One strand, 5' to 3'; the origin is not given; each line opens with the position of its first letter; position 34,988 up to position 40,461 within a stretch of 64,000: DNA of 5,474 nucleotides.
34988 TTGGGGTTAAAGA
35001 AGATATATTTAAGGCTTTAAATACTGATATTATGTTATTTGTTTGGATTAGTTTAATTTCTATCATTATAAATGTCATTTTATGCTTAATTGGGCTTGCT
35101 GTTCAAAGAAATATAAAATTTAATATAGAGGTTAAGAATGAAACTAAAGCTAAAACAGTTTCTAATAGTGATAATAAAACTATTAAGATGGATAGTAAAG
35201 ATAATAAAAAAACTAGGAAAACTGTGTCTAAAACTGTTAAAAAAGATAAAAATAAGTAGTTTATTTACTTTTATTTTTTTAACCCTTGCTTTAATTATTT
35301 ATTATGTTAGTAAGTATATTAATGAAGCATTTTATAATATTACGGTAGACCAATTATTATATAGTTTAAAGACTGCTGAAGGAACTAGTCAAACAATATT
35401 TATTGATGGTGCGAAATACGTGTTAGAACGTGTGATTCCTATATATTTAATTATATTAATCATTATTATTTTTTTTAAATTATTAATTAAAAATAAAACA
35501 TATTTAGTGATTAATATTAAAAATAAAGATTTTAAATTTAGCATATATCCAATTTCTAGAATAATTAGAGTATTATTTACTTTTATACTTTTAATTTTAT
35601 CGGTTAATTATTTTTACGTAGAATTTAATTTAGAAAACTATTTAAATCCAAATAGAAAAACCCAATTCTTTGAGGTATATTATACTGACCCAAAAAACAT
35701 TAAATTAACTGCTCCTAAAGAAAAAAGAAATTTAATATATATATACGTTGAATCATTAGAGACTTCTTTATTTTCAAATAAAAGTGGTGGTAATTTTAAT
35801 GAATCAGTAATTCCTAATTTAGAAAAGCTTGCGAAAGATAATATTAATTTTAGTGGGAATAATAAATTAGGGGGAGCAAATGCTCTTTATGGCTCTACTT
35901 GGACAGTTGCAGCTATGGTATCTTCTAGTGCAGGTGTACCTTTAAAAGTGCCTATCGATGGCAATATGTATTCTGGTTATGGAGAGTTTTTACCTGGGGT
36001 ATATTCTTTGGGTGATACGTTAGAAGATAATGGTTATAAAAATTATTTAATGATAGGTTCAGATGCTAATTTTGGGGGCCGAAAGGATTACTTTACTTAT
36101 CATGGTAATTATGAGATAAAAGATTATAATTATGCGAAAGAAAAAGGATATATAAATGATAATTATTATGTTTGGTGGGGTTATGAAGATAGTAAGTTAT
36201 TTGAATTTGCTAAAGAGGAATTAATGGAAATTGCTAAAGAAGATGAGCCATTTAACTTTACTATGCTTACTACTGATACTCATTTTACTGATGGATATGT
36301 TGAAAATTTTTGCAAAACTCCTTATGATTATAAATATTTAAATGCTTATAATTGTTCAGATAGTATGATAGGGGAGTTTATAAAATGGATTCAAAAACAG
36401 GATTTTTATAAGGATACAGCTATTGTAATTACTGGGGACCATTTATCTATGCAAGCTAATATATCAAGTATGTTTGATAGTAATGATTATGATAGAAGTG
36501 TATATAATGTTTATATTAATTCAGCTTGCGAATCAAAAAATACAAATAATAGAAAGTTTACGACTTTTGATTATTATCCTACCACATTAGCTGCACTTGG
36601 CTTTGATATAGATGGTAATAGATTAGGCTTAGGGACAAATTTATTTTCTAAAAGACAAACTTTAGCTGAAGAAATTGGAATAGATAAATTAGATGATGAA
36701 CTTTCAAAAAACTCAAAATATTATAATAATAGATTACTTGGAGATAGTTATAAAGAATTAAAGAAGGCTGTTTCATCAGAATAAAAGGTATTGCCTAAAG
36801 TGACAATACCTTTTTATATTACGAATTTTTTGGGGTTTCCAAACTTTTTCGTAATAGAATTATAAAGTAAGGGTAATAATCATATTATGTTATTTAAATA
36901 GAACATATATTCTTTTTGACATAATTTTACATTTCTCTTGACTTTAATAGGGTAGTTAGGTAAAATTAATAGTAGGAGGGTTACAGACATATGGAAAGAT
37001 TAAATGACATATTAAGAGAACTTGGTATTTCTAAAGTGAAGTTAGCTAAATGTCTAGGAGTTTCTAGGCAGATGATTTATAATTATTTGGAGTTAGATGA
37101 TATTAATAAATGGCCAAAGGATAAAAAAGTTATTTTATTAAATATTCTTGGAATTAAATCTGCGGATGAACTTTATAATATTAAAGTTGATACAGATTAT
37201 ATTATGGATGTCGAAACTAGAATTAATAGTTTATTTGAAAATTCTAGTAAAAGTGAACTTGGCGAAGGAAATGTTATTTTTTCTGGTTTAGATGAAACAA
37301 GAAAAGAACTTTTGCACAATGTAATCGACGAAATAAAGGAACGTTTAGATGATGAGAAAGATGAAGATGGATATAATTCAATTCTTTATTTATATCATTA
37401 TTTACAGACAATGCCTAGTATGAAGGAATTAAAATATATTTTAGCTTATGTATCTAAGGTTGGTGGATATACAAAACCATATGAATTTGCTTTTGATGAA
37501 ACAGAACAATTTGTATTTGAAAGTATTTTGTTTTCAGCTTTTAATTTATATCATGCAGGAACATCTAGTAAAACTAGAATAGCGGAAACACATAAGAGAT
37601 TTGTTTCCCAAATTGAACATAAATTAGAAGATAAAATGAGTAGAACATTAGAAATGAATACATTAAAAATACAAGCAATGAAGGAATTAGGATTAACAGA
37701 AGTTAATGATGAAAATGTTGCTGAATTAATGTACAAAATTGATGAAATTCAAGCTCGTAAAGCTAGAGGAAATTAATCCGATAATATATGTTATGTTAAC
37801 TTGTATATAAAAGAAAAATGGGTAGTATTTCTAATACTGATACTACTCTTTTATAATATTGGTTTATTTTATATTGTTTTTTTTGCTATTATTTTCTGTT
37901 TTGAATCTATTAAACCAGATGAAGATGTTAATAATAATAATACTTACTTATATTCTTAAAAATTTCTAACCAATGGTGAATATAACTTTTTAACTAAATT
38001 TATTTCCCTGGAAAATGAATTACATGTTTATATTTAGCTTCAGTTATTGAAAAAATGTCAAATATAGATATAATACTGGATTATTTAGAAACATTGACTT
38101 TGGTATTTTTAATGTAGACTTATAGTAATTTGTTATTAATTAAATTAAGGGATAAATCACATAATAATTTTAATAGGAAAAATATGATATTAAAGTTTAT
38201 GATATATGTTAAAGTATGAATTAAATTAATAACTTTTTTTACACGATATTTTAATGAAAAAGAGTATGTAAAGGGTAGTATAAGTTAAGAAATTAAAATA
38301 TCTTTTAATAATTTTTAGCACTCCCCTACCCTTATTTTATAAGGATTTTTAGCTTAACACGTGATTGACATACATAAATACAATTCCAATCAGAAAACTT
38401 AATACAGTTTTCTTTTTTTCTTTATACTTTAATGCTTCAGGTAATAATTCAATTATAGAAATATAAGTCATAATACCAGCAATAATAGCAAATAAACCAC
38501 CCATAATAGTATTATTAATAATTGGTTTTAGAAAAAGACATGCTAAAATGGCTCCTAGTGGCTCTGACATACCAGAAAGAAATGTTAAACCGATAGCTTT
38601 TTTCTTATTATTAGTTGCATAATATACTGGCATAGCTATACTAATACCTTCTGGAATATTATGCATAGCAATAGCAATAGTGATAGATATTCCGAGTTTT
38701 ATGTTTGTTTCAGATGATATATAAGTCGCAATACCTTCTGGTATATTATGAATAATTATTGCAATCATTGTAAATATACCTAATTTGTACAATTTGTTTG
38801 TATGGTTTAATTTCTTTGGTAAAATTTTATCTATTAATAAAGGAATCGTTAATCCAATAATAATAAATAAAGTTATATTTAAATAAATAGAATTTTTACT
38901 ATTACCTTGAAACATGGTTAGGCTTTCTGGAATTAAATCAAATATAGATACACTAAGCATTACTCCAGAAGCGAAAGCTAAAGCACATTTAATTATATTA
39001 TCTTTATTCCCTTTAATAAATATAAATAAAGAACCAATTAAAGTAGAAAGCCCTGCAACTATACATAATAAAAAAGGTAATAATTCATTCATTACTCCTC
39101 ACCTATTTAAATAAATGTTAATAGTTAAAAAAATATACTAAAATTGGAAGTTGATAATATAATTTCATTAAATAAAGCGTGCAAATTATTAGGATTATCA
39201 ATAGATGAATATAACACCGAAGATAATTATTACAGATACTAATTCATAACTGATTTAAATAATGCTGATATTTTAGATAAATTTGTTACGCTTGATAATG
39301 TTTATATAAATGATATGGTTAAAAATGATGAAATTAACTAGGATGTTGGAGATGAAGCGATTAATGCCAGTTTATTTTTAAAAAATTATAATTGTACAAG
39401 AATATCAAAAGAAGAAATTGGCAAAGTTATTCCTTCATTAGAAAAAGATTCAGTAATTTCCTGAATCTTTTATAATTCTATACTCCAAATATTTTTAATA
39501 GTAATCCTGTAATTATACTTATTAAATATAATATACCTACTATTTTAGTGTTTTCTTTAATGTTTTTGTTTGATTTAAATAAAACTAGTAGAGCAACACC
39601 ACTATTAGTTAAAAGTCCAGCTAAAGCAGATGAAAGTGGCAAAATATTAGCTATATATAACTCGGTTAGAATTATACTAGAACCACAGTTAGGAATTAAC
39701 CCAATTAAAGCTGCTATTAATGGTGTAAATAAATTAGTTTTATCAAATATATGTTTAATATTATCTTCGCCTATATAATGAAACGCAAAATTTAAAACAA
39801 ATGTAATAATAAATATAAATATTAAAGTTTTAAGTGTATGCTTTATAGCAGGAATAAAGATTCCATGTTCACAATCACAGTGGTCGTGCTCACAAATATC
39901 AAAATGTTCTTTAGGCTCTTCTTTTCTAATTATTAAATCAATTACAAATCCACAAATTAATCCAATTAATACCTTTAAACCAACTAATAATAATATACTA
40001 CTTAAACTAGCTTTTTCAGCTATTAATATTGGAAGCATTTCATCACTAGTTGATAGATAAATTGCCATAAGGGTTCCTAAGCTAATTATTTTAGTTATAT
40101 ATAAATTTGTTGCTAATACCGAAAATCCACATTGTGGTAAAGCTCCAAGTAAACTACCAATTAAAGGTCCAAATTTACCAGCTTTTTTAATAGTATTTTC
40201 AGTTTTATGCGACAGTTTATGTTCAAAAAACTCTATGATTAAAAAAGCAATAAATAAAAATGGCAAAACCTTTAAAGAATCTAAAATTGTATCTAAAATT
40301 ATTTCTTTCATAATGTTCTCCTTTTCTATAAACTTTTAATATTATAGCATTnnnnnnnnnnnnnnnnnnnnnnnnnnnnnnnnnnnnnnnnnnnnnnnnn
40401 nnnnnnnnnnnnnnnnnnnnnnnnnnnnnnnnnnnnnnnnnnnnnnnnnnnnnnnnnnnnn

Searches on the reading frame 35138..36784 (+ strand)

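Call 7: search_protein_families(library=ncbifam, proteins=[window:35138-36784:+])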
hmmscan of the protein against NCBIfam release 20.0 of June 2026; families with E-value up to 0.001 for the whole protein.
window:35138-36784:+ (548 aa): 2 families
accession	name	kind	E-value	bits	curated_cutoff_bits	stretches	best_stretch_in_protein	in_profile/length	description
NF009027.0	PRK12363.1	equivalog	2.2e-55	188.6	572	1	193-514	153-467/703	phosphoglycerol transferase I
NF003000.0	PRK03776.1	equivalog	5.7e-51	173.4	574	1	42-509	35-463/763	phosphatidylglycerol--membrane-oligosaccharide glycerophosphotransferase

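Call 8: search_protein_families(library=pfam, proteins=[window:35138-36784:+])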
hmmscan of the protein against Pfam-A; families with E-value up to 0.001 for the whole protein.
window:35138-36784:+ (548 aa): 1 family
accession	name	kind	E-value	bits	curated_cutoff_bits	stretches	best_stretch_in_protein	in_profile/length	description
PF00884.28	Sulfatase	-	8.5e-17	61.8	25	1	197-439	1-245/301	Sulfatase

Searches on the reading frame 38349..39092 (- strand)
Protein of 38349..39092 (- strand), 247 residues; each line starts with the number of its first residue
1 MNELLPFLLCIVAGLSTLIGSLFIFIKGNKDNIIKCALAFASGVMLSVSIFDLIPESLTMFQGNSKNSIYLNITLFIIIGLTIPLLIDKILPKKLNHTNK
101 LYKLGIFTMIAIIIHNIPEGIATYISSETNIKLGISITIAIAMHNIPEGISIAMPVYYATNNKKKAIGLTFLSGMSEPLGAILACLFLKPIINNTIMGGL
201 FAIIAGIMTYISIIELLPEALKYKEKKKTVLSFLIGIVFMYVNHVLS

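Call 7: search_protein_families(library=ncbifam, proteins=[window:38349-39092:-])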
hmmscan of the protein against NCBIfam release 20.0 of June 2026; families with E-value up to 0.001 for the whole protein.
window:38349-39092:- (247 aa): 2 families
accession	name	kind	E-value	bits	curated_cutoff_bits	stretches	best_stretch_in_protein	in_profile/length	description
NF003243.0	PRK04201.1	equivalog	8.8e-74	248.1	252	1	4-246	6-264/266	zinc transporter ZupT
TIGR00820.1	zip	subfamily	5.3e-06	25.8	231.15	0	110-223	177-293/324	ZIP zinc/iron transport family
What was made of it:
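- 38349..39092 (-): zupT, first gene of the - oriented block. Call 7.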

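Call 8: search_protein_families(library=pfam, proteins=[window:38349-39092:-])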
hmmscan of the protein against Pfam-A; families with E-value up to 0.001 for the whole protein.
window:38349-39092:- (247 aa): 1 family
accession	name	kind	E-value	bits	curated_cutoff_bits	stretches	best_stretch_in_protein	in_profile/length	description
PF02535.28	Zip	-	2e-37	129.6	35.1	2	100-242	173-321/323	ZIP Zinc transporter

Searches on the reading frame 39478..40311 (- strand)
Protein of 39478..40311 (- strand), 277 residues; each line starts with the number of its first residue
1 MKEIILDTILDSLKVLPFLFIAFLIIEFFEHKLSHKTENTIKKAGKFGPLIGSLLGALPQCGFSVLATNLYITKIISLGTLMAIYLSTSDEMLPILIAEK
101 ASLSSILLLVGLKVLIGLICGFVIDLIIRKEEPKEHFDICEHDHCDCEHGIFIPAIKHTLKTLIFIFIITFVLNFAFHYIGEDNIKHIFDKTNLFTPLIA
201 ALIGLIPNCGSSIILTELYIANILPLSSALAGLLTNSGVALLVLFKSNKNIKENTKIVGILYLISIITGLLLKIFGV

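Call 7: search_protein_families(library=ncbifam, proteins=[window:39478-40311:-])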
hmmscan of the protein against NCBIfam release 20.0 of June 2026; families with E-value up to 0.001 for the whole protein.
window:39478-40311:- (277 aa): 1 family
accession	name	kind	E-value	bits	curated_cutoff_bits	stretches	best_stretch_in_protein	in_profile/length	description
NF037962.1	arsenic_eff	subfamily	1.2e-84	284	100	1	11-269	1-287/287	arsenic efflux protein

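Call 8: search_protein_families(library=pfam, proteins=[window:39478-40311:-])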
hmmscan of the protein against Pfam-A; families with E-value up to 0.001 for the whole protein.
window:39478-40311:- (277 aa): 1 family
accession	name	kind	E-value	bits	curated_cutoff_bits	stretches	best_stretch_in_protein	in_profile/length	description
PF11449.14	ArsP_2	-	2.9e-29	102.8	32.5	2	2-151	3-153/359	Putative, 10TM heavy-metal exporter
